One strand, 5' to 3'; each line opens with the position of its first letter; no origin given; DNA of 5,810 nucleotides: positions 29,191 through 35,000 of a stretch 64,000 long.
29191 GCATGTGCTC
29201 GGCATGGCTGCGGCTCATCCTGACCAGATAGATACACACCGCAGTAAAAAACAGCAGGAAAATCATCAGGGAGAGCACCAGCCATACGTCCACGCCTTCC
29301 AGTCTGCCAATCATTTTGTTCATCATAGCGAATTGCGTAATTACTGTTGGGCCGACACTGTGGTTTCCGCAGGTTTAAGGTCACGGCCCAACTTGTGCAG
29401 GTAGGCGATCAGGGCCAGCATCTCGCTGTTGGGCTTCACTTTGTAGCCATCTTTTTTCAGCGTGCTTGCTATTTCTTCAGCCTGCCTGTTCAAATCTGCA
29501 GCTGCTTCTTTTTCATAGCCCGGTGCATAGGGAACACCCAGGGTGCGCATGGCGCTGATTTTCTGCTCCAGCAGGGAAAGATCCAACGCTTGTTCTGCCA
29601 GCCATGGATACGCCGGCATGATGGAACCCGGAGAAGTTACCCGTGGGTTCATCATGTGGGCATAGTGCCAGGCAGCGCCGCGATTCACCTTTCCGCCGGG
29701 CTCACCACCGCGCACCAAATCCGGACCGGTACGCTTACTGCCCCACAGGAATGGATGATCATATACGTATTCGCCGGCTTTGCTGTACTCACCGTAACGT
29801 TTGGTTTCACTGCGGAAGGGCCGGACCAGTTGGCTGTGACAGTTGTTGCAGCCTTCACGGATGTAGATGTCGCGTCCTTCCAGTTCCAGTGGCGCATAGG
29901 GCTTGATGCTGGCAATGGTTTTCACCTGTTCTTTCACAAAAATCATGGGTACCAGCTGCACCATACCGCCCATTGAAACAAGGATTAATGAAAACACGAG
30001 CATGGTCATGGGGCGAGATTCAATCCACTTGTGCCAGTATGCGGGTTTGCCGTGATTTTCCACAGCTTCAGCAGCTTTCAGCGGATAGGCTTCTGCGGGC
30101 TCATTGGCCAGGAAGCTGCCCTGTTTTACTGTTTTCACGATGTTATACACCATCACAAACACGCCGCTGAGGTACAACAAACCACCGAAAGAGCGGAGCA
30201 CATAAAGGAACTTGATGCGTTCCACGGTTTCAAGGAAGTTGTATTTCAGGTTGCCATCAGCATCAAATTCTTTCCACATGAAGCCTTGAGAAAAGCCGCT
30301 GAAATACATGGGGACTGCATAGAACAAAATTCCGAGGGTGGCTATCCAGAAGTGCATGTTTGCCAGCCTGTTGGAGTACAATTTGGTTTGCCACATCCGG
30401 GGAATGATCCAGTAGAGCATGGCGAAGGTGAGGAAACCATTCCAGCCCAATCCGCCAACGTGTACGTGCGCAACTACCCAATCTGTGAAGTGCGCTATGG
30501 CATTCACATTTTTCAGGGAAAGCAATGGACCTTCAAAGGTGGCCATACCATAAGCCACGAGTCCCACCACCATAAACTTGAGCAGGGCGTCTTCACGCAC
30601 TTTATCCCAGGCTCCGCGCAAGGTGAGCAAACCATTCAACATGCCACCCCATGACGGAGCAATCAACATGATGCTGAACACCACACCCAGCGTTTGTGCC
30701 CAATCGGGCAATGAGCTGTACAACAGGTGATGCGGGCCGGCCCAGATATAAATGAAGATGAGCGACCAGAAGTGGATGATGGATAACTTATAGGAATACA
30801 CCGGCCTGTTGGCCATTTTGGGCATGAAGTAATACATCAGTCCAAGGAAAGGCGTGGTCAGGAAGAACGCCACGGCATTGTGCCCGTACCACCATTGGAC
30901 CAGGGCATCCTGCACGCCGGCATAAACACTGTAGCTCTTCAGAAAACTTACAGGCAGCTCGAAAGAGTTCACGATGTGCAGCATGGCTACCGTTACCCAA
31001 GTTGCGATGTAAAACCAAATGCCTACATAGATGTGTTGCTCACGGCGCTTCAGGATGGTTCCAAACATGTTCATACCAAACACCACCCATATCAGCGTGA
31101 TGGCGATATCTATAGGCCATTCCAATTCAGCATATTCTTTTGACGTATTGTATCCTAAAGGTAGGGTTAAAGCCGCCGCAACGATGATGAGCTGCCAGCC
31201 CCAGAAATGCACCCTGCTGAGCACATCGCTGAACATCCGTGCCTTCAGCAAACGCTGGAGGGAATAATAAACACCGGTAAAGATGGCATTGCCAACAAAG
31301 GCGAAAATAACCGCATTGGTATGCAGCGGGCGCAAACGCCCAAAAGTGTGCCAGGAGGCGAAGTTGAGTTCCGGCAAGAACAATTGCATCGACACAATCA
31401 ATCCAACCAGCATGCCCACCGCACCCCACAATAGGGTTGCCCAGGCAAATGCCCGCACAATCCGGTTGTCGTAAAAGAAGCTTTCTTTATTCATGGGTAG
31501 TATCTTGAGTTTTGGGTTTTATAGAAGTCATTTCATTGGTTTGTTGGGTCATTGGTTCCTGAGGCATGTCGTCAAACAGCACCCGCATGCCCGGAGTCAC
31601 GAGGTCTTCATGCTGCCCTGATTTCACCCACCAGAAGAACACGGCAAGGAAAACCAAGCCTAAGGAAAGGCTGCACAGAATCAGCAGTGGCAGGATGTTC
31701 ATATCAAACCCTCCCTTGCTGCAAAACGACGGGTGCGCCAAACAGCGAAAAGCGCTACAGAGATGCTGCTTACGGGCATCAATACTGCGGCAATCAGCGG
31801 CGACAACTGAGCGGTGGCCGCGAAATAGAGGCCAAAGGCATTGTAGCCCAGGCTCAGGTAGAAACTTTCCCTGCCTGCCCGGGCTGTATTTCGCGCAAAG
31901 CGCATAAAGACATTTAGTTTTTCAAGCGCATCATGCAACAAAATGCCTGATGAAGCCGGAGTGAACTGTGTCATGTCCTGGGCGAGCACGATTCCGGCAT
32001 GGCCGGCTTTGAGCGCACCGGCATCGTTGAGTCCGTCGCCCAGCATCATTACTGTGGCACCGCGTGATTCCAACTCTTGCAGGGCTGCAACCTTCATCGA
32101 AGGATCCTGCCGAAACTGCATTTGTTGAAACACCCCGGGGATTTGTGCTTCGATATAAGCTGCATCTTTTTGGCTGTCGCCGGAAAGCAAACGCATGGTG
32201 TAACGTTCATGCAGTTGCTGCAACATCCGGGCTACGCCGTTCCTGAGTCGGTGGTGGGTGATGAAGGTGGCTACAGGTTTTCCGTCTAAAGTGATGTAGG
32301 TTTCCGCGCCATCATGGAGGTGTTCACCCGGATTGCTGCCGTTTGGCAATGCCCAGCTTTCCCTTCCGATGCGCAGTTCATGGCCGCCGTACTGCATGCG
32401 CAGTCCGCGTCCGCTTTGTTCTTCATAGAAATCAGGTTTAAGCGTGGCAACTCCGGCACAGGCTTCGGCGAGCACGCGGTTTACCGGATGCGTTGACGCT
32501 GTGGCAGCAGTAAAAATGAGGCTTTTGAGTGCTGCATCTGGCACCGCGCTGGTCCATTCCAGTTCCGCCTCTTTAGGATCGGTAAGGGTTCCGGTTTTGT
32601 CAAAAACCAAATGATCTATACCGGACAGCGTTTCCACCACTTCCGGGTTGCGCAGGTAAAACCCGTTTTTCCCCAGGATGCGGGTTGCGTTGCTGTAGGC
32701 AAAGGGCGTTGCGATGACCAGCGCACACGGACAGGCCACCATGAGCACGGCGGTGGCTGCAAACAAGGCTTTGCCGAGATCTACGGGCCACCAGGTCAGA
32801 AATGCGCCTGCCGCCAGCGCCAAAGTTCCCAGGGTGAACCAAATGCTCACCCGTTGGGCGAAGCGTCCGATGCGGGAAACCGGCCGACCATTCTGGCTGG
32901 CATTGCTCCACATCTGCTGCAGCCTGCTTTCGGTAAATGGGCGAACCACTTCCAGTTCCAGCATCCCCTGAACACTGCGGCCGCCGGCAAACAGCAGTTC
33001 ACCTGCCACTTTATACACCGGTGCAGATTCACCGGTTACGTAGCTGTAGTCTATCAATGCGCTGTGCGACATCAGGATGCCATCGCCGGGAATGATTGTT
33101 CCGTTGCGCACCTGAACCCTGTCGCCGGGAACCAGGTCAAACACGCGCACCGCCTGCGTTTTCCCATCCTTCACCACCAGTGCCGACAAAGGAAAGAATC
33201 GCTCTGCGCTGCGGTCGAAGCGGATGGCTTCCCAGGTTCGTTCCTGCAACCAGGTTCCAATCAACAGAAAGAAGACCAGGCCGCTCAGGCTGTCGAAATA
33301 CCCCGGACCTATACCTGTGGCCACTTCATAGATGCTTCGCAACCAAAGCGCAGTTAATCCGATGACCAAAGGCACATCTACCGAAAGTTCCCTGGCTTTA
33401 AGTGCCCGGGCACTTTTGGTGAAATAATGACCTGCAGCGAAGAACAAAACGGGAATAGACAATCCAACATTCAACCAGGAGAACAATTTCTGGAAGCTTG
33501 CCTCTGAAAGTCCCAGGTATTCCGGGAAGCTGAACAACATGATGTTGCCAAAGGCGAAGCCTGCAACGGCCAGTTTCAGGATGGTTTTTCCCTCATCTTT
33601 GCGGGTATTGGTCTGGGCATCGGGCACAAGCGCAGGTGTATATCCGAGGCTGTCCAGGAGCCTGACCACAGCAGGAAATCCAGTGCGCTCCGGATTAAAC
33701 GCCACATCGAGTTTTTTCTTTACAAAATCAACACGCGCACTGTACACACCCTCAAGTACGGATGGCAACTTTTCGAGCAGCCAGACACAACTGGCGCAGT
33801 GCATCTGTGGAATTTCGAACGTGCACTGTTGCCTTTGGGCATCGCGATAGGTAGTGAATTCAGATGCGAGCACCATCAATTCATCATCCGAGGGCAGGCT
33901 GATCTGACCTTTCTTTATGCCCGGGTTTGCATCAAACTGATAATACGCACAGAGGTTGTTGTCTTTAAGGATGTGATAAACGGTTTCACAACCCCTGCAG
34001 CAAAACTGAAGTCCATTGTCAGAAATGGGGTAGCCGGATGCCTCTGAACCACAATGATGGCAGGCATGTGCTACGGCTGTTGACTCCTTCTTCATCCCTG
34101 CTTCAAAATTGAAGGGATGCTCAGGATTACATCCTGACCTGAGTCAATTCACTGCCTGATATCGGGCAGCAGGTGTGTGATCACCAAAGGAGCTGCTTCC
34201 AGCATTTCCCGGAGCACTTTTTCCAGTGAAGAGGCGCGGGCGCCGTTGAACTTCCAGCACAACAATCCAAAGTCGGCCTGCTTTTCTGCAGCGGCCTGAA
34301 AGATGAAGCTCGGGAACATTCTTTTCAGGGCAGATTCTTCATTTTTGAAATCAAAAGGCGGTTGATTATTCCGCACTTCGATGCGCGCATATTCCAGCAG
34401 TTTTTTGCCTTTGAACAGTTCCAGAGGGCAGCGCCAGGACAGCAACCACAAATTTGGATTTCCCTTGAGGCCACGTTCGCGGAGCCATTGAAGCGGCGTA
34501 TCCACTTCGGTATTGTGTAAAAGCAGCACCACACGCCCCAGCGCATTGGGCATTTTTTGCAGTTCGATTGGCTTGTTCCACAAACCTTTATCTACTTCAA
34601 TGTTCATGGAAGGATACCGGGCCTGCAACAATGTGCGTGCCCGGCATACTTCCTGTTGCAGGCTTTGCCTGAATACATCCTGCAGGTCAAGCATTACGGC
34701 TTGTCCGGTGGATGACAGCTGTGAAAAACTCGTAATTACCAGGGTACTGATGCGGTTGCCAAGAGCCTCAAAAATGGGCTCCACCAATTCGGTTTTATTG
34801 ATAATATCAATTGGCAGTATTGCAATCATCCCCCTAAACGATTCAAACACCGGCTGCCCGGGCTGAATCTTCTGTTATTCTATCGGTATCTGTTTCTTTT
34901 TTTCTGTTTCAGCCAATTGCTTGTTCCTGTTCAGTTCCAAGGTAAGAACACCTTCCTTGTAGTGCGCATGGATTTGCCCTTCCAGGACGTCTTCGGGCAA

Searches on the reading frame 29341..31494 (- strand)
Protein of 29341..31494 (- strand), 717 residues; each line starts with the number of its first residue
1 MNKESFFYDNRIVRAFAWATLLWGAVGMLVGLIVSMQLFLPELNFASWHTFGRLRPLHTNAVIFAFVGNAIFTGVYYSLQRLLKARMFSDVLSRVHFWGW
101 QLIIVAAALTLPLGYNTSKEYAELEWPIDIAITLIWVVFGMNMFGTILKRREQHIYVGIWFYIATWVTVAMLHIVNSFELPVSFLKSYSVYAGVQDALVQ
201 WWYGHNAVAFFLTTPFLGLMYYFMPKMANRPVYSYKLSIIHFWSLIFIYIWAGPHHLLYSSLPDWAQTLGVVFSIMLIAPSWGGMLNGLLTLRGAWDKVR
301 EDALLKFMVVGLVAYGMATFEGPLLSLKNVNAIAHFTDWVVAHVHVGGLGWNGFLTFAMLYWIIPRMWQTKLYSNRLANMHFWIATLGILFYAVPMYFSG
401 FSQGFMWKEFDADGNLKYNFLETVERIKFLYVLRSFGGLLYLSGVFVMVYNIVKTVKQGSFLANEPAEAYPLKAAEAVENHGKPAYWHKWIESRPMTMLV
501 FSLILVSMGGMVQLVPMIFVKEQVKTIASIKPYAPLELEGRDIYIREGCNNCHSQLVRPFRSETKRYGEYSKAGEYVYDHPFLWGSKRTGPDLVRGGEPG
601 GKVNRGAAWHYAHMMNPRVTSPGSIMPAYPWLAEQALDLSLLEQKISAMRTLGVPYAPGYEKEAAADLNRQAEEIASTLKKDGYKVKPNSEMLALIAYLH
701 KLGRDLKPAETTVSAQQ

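Call 35: search_protein_families(library=pfam, proteins=[window:29341-31494:-], max_evalue=0.001)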
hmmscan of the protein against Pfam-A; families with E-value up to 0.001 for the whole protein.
window:29341-31494:- (717 aa): 2 families
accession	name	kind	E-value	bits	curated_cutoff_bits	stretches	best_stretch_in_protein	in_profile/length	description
PF00115.25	COX1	-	2.9e-121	405.8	34.8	1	11-440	1-436/436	Cytochrome C and Quinol oxidase polypeptide I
PF02433.20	FixO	-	4.1e-90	301.5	29.6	1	488-705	1-218/219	Cytochrome C oxidase, mono-heme subunit/FixO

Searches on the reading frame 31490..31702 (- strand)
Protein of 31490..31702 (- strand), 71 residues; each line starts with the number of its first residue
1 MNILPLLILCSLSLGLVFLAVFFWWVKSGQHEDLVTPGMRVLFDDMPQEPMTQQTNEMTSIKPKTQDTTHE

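Call 35: search_protein_families(library=pfam, proteins=[window:31490-31702:-], max_evalue=0.001)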
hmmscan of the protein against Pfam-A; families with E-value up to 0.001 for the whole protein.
seq(71 aa): 1 family
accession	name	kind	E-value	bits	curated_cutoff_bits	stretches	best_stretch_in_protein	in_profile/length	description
PF03597.20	FixS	-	2e-17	63.1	23.1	1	2-45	1-44/44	Cytochrome oxidase maturation protein cbb3-type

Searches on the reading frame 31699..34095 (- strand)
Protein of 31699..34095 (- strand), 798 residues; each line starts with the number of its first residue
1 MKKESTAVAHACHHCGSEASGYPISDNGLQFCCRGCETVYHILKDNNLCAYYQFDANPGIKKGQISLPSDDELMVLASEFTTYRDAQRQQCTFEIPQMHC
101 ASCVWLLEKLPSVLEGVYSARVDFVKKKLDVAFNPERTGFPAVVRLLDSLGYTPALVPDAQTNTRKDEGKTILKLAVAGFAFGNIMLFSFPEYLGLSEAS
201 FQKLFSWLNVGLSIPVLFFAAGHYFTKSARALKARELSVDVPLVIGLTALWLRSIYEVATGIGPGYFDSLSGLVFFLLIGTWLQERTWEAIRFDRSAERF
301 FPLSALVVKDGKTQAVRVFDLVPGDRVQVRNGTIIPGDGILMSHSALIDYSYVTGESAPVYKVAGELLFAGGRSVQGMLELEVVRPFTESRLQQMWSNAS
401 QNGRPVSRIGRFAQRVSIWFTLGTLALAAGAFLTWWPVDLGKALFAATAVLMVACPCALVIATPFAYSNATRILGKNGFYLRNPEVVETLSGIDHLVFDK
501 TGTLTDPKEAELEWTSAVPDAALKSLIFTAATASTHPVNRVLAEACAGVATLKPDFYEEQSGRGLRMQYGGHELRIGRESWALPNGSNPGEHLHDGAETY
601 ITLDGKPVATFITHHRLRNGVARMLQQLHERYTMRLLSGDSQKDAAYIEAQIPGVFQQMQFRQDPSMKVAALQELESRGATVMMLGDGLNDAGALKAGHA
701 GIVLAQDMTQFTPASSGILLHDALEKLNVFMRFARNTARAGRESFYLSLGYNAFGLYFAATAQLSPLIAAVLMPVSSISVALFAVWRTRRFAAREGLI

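Call 4: search_protein_families(library=pfam, proteins=[window:31699-34095:-], max_evalue=0.01)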
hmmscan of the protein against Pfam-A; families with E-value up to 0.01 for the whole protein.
window:31699-34095:- (798 aa): 4 families
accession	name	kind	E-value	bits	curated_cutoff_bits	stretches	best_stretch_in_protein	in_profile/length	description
PF00122.25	E1-E2_ATPase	-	1.7e-42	145.4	28.1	1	302-476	4-180/181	E1-E2 ATPase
PF00702.32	Hydrolase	-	3.6e-22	80.1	26.4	1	493-697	1-189/191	haloacid dehalogenase-like hydrolase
PF00403.32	HMA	-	1.8e-10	41.4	24.8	1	92-153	1-62/62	Heavy-metal-associated domain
PF12156.14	ATPase-cat_bd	-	8.9e-10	39.6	27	1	11-69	1-63/86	Putative metal-binding domain of cation transport ATPase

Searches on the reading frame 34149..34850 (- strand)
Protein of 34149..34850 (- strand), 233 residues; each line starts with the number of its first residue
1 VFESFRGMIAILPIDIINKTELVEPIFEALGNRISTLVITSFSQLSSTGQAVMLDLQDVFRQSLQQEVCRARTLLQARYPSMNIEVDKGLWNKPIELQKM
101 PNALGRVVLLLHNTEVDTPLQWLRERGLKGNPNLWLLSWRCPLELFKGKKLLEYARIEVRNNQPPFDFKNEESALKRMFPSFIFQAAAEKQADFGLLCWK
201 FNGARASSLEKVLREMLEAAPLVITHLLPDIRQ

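Call 4: search_protein_families(library=pfam, proteins=[window:34149-34850:-], max_evalue=0.01)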
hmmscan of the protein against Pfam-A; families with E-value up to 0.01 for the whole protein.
window:34149-34850:- (233 aa): 0 families

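Call 33: search_protein_families(library=ncbifam, proteins=[window:34149-34850:-], max_evalue=0.001)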
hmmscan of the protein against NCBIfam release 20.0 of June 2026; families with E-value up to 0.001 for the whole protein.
window:34149-34850:- (233 aa): 0 families

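Call 65: search_protein_families(library=pfam, proteins=[window:34149-34850:-], max_evalue=10)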
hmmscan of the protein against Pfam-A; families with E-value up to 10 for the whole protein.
window:34149-34850:- (233 aa): 1 family
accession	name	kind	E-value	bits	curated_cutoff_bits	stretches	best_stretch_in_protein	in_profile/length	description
PF07354.18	Sp38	-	0.26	11.7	23.1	1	17-58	22-63/100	Zona-pellucida-binding protein (Sp38) N-terminal Ig domain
